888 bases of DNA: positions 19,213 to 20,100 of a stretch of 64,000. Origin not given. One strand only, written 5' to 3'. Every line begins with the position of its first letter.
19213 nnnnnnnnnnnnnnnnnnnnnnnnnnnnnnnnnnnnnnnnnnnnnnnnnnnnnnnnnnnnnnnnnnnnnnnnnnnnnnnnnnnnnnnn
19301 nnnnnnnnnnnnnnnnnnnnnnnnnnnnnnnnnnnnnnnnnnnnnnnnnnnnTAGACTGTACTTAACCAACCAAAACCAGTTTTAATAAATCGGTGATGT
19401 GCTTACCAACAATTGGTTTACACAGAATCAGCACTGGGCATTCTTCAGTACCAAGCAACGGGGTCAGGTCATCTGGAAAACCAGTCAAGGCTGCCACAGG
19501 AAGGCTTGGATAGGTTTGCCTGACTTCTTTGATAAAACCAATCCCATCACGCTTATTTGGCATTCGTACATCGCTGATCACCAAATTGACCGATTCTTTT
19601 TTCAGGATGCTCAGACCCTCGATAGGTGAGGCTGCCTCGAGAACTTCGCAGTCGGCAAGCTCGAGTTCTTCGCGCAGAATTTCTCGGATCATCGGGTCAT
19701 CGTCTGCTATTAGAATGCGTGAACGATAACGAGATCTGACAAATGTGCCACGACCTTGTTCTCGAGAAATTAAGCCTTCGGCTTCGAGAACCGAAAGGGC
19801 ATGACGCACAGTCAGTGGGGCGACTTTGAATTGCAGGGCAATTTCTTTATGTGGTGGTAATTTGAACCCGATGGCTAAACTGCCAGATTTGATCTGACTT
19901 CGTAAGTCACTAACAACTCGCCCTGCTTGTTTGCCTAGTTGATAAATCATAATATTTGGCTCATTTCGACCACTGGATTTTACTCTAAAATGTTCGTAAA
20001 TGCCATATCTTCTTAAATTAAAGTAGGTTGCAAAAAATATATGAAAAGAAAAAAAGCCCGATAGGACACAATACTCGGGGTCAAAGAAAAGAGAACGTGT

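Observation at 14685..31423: Conserved two-block promoter/operator module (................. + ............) upstream of c-di-GMP and surface genes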

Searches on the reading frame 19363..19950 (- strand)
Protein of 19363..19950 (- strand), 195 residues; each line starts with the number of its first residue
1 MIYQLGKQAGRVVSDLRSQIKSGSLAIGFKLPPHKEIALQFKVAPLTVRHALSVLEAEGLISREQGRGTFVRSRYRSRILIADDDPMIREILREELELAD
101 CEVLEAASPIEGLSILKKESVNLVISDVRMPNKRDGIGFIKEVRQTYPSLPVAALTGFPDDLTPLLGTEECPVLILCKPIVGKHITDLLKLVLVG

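Call 15: search_protein_families(library=pfam, proteins=[window:19363-19950:-])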
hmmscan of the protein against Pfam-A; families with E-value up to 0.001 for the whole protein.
window:19363-19950:- (195 aa): 2 families
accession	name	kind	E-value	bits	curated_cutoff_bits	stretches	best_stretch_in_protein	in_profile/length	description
PF00072.30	Response_reg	-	4.8e-18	65.8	30.2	1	79-163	1-84/111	Response regulator receiver domain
PF00392.27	GntR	-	3.3e-17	62.3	27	1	10-71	3-64/64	Bacterial regulatory proteins, gntR family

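Call 28: find_homologous_proteins(query=window:19363-19950:-)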
Query window:19363-19950:- (195 aa): 183 proteins with E <= 0.001 among 727 candidates; the best 120 are listed.
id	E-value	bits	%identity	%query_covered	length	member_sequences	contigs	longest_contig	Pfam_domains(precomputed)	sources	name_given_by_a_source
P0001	1.2e-119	415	100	100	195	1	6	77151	PF00392.28,PF00072.31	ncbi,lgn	-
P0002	4.7e-91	322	77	99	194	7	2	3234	PF00392.28,PF00072.31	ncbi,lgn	-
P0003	4.3e-87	309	75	99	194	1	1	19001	PF00392.28,PF00072.31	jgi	jgi:CheY-like chemotaxis protein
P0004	2.0e-81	290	72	99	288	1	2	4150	PF00392.28,PF00072.31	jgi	jgi:CheY-like chemotaxis protein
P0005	5.0e-81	289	69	99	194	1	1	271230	PF00392.28,PF00072.31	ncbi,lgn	-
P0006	3.0e-78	280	69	94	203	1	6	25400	PF00392.28,PF00072.31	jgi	jgi:CheY-like chemotaxis protein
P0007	5.1e-75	269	66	99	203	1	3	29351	PF00392.28,PF00072.31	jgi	jgi:CheY-like chemotaxis protein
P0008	2.9e-70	254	61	99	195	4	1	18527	PF00392.28,PF00072.31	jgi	jgi:GntR family transcriptional regulator, arabinose operon transcriptional repressor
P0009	5.4e-69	250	60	99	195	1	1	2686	PF00392.28,PF00072.31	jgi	jgi:DNA-binding transcriptional regulator YhcF (GntR family)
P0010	1.9e-67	245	61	99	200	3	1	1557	PF00392.28,PF00072.31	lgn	-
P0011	3.0e-57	211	48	97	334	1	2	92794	PF00392.28,PF00072.31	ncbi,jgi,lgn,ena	-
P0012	6.2e-56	207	49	98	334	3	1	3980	PF00392.28,PF00072.31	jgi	jgi:CheY-like chemotaxis protein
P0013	5.0e-55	204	54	98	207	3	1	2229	PF00392.28,PF00072.31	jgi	jgi:CheY-like chemotaxis protein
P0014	1.5e-54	203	51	99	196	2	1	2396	PF00392.28,PF00072.31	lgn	-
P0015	1.7e-54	202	53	99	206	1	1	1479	PF00392.28,PF00072.31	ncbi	-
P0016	2.2e-54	202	42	97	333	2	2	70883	PF00392.28,PF00072.31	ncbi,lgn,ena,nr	ncbi:MAG TPA: response regulator [Chloroflexota bacterium]|nr:response regulator [Chloroflexota bact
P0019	9.6e-54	200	52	99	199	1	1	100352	PF00392.28,PF00072.31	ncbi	-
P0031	3.6e-52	195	52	98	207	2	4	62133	PF00392.28,PF00072.31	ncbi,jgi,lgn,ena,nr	ncbi:MAG TPA: GntR family transcriptional regulator [Chloroflexota bacterium]|nr:GntR family transcr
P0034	7.9e-52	194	51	99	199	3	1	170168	PF00392.28,PF00072.31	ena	-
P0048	1.5e-50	190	51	100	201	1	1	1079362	PF00392.28,PF00072.31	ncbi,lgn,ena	-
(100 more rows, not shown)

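Call 29: find_encoding_contigs(protein=P0005, flank=10000, max_places=2)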
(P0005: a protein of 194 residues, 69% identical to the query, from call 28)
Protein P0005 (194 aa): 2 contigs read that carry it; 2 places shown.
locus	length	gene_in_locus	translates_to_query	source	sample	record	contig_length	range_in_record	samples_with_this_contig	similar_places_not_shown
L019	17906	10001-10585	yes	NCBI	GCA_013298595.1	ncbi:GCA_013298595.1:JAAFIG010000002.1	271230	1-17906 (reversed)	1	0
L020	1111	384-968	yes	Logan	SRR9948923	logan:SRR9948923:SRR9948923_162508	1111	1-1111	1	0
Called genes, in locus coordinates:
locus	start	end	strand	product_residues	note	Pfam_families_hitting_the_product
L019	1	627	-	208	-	PF13487:HD_5, PF01966:HD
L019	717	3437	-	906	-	PF08448:PAS_4, PF00989:PAS (weak), PF08447:PAS_3, PF00989:PAS, PF01590:GAF, PF13185:GAF_2, PF01966:HD, PF13487:HD_5, +3 more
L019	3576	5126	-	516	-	-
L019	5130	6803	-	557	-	PF16822:ALGX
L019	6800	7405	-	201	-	PF11182:AlgF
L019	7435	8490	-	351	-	PF16822:ALGX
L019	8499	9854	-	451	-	PF03062:MBOAT, PF13813:MBOAT_2 (faint)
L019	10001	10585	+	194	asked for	PF00392:GntR, PF00072:Response_reg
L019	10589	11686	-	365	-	PF04188:Mannosyl_trans2 (weak)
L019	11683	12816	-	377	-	-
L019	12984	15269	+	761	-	PF13448:DUF4114, PF16130:DUF4842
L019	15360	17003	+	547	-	PF00990:GGDEF, PF00563:EAL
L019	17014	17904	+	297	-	?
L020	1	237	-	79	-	?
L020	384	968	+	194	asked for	PF00392:GntR, PF00072:Response_reg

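Call 30: find_encoding_contigs(protein=P0003, flank=10000, max_places=2)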
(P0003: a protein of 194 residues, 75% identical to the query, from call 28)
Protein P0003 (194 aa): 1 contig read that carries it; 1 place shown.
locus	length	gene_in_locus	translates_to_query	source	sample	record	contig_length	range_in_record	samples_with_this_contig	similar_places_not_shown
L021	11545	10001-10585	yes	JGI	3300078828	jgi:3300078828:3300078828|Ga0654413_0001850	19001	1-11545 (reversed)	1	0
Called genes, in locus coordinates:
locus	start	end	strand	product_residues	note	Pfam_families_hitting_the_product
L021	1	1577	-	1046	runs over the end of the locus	PF08448:PAS_4, PF08447:PAS_3, PF13426:PAS_9, PF08447:PAS_3, PF01590:GAF, PF13185:GAF_2, PF01966:HD, PF13487:HD_5, +3 more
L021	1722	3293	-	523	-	-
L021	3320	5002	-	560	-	PF16822:ALGX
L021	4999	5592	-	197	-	PF11182:AlgF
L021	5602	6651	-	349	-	PF16822:ALGX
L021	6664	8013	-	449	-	PF03062:MBOAT, PF13813:MBOAT_2 (weak)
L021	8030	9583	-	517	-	-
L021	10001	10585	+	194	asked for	PF00392:GntR, PF00072:Response_reg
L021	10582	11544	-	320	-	?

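Call 31: find_encoding_contigs(protein=P0007, flank=10000, max_places=2)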
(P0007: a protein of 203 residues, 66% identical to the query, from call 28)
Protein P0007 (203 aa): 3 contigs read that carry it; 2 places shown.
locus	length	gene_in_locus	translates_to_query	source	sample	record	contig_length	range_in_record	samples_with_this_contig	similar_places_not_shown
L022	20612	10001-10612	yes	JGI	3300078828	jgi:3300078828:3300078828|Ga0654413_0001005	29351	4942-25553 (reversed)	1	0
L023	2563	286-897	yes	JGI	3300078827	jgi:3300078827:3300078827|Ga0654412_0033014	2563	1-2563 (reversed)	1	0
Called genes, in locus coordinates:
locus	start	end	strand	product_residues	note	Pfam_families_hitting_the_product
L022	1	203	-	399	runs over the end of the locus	-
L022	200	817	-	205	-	PF13487:HD_5, PF01966:HD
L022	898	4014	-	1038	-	PF08448:PAS_4 (weak), PF00989:PAS (weak), PF08447:PAS_3, PF08447:PAS_3, PF01590:GAF, PF13185:GAF_2, PF13487:HD_5, PF01966:HD, +4 more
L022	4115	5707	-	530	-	-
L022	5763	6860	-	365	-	PF00672:HAMP (weak), PF00512:HisKA, PF02518:HATPase_c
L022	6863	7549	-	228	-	PF00072:Response_reg, PF00486:Trans_reg_C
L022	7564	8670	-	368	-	PF13795:HupE_UreJ_2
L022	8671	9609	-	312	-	PF14240:YHYH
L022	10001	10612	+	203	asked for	PF00392:GntR, PF00072:Response_reg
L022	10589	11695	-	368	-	PF04188:Mannosyl_trans2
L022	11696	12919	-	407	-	-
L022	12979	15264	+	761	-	PF13448:DUF4114, PF16130:DUF4842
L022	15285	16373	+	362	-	PF00483:NTP_transferase, PF22640:ManC_GMP_beta-helix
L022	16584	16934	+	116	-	-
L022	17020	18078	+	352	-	PF10502:Peptidase_S26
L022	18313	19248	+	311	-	PF13546:DDE_5 (weak), PF01609:DDE_Tnp_1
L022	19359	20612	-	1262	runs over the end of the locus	PF00395:SLH, PF07889:DUF1664 (faint), PF21620:SlpA_C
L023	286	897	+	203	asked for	PF00392:GntR, PF00072:Response_reg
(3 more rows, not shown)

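Call 35: find_encoding_contigs(protein=P0008, flank=10000, max_places=1)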
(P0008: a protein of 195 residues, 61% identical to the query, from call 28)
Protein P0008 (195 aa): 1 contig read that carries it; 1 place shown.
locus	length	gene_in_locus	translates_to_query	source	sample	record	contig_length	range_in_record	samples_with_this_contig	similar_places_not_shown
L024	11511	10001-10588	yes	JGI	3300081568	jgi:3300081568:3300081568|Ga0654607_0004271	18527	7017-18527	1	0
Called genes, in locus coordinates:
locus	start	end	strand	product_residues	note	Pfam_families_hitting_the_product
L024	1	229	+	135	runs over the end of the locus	PF13581:HATPase_c_2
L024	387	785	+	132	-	PF00072:Response_reg, PF06490:FleQ (weak)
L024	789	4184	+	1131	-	-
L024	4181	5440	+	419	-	-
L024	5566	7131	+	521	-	-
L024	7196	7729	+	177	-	PF13340:DUF4096, PF01609:DDE_Tnp_1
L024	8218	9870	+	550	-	PF08447:PAS_3, PF01590:GAF (weak), PF13185:GAF_2, PF00512:HisKA (faint), PF02518:HATPase_c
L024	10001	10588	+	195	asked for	PF00392:GntR, PF00072:Response_reg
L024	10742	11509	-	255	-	?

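Call 36: find_encoding_contigs(protein=P0019, flank=10000, max_places=1)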
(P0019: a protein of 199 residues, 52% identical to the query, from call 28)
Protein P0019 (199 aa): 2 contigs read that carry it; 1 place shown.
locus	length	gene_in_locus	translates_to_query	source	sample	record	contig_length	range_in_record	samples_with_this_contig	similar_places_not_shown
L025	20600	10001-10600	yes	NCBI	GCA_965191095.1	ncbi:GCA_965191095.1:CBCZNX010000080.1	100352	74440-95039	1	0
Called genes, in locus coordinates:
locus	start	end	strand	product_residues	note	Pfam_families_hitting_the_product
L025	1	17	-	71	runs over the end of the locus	PF20540:DUF6755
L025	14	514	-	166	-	PF00355:Rieske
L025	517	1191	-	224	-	PF12797:Fer4_2 (faint), PF14697:Fer4_21 (faint), PF12838:Fer4_7 (weak), PF13237:Fer4_10 (weak), PF13247:Fer4_11, PF25160:LdpA_Fe-S-bd (weak), PF00037:Fer4 (weak), PF12837:Fer4_6 (weak), +2 more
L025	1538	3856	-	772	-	PF04879:Molybdop_Fe4S4, PF00384:Molybdopterin, PF01568:Molydop_binding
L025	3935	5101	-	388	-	-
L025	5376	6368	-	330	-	PF03618:Kinase-PPPase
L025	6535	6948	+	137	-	PF13686:DrsE_2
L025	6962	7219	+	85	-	PF01206:TusA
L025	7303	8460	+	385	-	PF07992:Pyr_redox_2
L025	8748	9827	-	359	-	PF00483:NTP_transferase, PF12804:NTP_transf_3 (weak), PF22640:ManC_GMP_beta-helix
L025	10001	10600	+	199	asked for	PF00392:GntR, PF00072:Response_reg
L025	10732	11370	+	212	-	-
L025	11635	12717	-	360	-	PF00989:PAS, PF08448:PAS_4, PF13426:PAS_9, PF08447:PAS_3, PF00512:HisKA (weak), PF13581:HATPase_c_2 (weak), PF02518:HATPase_c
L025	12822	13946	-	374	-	PF00072:Response_reg, PF13487:HD_5, PF01966:HD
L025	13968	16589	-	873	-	PF17874:TPR_MalT (weak), PF07719:TPR_2 (faint), PF13181:TPR_8 (faint), PF00515:TPR_1 (weak), PF13424:TPR_12, PF00512:HisKA, PF02518:HATPase_c, PF00072:Response_reg (weak), +3 more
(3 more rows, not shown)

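Call 37: find_encoding_contigs(protein=P0048, flank=10000, max_places=1)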
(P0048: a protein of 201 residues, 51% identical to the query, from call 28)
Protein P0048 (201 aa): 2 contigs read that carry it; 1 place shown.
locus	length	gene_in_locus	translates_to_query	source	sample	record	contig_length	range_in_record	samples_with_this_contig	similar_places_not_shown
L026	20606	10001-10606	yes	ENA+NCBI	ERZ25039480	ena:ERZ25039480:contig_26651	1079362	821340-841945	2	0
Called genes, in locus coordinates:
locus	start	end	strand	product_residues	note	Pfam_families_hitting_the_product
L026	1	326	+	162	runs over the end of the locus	PF01584:CheW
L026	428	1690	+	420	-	PF17201:Cache_3-Cache_2, PF17202:sCache_3_3, PF00672:HAMP (weak)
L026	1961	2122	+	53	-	-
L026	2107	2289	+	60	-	-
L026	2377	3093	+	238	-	-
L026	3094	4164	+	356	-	-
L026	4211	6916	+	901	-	PF01627:Hpt (faint), PF02518:HATPase_c, PF01584:CheW (weak), PF00072:Response_reg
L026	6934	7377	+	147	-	-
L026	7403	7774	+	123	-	PF00072:Response_reg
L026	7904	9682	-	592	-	PF00989:PAS, PF08448:PAS_4, PF13188:PAS_8 (weak), PF08447:PAS_3 (faint), PF13426:PAS_9, PF00512:HisKA, PF13581:HATPase_c_2 (weak), PF02518:HATPase_c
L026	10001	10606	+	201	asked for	PF00392:GntR, PF00072:Response_reg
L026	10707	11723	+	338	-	PF00356:LacI, PF00532:Peripla_BP_1, PF13407:Peripla_BP_4 (faint), PF13377:Peripla_BP_3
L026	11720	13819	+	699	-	PF22124:Glyco_hydro_95_cat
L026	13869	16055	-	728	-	PF03636:Glyco_hydro_65N, PF03632:Glyco_hydro_65m, PF03633:Glyco_hydro_65C (weak)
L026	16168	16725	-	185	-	-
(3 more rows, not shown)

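Call 43: search_solved_structures(query=window:19363-19950:-, max_evalue=0.001, show_alignments=2)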
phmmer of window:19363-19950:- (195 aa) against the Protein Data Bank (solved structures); distinct sequences matched with E-value up to 0.001: 136 (the best 60 are shown).
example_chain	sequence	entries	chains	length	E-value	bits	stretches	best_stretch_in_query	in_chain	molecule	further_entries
3eq2_A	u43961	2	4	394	1.1e-11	48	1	77-158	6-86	Probable two-component response regulator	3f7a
2rjn_A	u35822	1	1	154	1.5e-10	44.4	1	78-162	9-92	Response regulator receiver:Metal-dependent phosphohydrolase, HD subdomain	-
3jte_A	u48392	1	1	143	1.7e-10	44.2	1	77-185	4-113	Response regulator receiver protein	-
4u0y_A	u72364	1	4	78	3.8e-10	43.1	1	12-71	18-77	HTH-type transcriptional repressor YvoA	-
2wv0_A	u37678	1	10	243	9e-10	41.9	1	12-73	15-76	HTH-TYPE TRANSCRIPTIONAL REPRESSOR YVOA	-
4u0v_A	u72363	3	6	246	9.2e-10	41.8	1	12-73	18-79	HTH-type transcriptional repressor YvoA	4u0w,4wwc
5kvr_A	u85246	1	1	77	9.9e-10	41.7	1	14-72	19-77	Pyruvate dehydrogenase complex repressor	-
7w9h_A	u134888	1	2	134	1.3e-09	41.3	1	77-188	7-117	Response regulator protein FleR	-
1l5y_A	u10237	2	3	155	2.2e-09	40.6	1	79-180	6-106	C4-DICARBOXYLATE TRANSPORT TRANSCRIPTIONAL REGULATORY PROTEIN DCTD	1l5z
1qkk_A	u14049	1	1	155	2.2e-09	40.6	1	79-180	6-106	C4-DICARBOXYLATE TRANSPORT TRANSCRIPTIONAL REGULATORY PROTEIN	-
4uhj_A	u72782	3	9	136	2.6e-09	40.3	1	77-186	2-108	TRANSCRIPTIONAL REGULATORY PROTEIN CPXR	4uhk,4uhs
9xzo_A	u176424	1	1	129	3.2e-09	40.1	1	77-160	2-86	De novo protein M1X0B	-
1v4r_A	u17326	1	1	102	1.1e-08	38.4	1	6-73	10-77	Transcriptional Repressor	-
2jk1_A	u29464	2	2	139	1.7e-08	37.7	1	78-170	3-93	HYDROGENASE TRANSCRIPTIONAL REGULATORY PROTEIN HUPR1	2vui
1mvo_A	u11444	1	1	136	2e-08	37.5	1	77-192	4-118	PhoP response regulator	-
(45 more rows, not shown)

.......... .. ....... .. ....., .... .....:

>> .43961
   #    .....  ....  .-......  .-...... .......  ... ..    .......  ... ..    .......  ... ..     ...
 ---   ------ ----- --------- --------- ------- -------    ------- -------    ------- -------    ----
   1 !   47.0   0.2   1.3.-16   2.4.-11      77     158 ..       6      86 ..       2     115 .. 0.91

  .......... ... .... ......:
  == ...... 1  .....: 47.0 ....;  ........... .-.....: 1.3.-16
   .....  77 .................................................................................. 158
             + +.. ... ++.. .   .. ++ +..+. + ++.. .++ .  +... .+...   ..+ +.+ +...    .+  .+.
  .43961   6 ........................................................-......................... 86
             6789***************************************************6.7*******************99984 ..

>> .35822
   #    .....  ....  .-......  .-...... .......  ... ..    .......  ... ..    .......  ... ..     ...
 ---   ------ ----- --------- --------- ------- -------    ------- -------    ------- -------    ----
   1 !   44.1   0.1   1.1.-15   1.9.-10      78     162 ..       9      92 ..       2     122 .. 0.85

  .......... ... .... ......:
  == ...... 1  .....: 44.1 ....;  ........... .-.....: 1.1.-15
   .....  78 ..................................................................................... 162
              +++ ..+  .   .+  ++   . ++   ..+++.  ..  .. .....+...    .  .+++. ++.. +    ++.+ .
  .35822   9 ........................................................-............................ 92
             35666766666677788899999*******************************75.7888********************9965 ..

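Call 44: search_protein_families(library=ncbifam, proteins=[window:19363-19950:-], max_evalue=0.01)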
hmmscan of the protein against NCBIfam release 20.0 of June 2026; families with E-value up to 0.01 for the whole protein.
window:19363-19950:- (195 aa): 90 families (the best 25 are shown)
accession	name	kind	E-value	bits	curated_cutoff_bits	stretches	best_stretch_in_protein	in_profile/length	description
NF053512.1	nitric_RR_NosR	exception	2.2e-15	56.6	400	1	79-160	1-81/422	response regulator c-di-GMP phosphodiesterase, NosR family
NF007001.0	PRK09464.1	equivalog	1.8e-14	54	330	1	11-114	14-111/254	pyruvate dehydrogenase complex transcriptional repressor PdhR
TIGR02018.2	his_ut_repres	equivalog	7.7e-14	51.6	220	1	11-79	3-71/226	histidine utilization transcriptional repressor HutC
NF011695.0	PRK15115.1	equivalog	1.5e-12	47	763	1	74-159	4-88/445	two-component system response regulator GlrR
TIGR02325.1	C_P_lyase_phnF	equivalog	1.7e-12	47.4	156.8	1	12-74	13-75/238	phosphonate metabolism transcriptional regulator PhnF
TIGR01818.1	ntrC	equivalog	1.8e-12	46.8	558.6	1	79-161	1-82/463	nitrogen regulation protein NR(I)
NF045505.1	RR_RssB_Pseudo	equivalog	3.2e-12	46.2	700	1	77-157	6-85/394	two-component system response regulator RssB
NF052282.1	PLP_TF_PdxR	equivalog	3.4e-12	46.2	320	1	12-76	6-70/448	MocR-like pyridoxine biosynthesis transcription factor PdxR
TIGR03337.1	phnR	equivalog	8.5e-12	45.2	296.75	1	13-72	7-66/231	phosphonate utilization transcriptional regulator PhnR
NF052286.1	ecto_TF_EhuR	exception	2.8e-11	42.7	480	1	13-77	17-81/458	MocR-like ectoine utilization transcription factor EhuR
NF046022.1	RespRegCpdRBruc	equivalog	3.6e-11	43.1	180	1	78-160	3-84/120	cell cycle two-component system response regulator CpdR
NF045944.1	ResRegRpaBCyano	equivalog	4.5e-11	42.6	330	1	80-162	1-81/229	response regulator transcription factor RpaB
NF046020.1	HisKinCckABruc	equivalog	9.2e-11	40.3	1000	1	76-181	749-855/868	cell cycle histidine kinase CckA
NF008099.0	PRK10841.1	equivalog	9.7e-11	40.1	920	1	78-156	826-903/949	two-component system sensor histidine kinase RcsC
NF008199.0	PRK10955.1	equivalog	1.8e-10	41.1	341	1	78-185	3-107/232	envelope stress response regulator transcription factor CpxR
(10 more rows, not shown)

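Call 50: find_related_loci(query=A1, collection=metagenome_contigs, flank=10000)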
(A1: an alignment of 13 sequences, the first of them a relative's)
Query A1 (195 aa) in metagenome_contigs; peptide patterns used: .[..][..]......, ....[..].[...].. (x = any residue, [..] = any of these).
600 stretches matched a pattern (row limit reached: there are more); 564 encode a relative of the query (tblastn E <= 1e-3); the best 80 are kept; 80 distinct loci.
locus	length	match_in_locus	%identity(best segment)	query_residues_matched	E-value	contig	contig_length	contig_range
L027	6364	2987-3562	45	3-193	5e-48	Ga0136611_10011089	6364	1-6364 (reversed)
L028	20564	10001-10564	45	5-193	2e-42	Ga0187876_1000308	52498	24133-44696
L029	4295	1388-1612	47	1-71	4e-14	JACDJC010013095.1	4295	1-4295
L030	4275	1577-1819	44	11-89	2e-13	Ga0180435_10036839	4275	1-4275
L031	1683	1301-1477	49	16-74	3e-13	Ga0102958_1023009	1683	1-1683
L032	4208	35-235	47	1-74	3e-13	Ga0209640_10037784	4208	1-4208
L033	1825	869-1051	48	12-72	5e-13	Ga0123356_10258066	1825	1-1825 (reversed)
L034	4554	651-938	39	6-98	1e-12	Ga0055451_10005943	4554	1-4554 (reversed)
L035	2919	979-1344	36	16-135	9e-13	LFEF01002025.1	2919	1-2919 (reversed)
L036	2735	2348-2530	48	11-71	8e-13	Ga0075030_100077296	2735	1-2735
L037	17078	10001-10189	48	12-74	2e-12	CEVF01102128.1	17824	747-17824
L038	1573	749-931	48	11-71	1e-12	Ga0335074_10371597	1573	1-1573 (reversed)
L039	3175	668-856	44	16-78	2e-12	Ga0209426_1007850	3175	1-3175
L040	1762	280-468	44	16-78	3e-12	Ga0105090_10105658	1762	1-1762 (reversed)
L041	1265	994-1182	48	11-73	3e-12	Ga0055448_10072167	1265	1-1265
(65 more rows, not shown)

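Call 51: find_encoding_contigs(protein=P0006, flank=10000, max_places=3)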
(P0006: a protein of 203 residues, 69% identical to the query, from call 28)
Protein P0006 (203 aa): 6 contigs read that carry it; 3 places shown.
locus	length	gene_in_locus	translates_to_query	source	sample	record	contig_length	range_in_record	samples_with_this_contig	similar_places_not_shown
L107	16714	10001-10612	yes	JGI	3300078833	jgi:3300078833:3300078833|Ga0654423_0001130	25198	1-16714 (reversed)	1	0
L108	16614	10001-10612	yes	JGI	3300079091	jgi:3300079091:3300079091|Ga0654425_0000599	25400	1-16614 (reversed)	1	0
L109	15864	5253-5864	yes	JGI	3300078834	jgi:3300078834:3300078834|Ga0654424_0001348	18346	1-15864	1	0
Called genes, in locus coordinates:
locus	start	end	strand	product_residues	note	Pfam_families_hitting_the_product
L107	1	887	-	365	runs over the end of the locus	PF07228:SpoIIE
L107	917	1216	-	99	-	PF01740:STAS, PF13466:STAS_2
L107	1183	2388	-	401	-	PF00534:Glycos_transf_1, PF13692:Glyco_trans_1_4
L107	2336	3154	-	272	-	PF13641:Glyco_tranf_2_3, PF00535:Glycos_transf_2, PF10111:Glyco_tranf_2_2 (weak)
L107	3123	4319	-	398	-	-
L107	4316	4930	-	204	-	PF13487:HD_5, PF01966:HD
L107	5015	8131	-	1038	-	PF08448:PAS_4, PF00989:PAS, PF13426:PAS_9, PF08447:PAS_3, PF08447:PAS_3, PF01590:GAF, PF13185:GAF_2, PF13487:HD_5, +4 more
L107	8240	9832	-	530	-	-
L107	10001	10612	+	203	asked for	PF00392:GntR, PF00072:Response_reg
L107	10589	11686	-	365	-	PF04188:Mannosyl_trans2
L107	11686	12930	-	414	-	-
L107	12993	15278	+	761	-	PF13448:DUF4114, PF16130:DUF4842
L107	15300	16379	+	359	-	PF00483:NTP_transferase, PF22640:ManC_GMP_beta-helix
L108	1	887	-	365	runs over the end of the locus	PF07228:SpoIIE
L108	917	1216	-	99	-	PF01740:STAS, PF13466:STAS_2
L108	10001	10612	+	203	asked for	PF00392:GntR, PF00072:Response_reg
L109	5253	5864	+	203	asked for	PF00392:GntR, PF00072:Response_reg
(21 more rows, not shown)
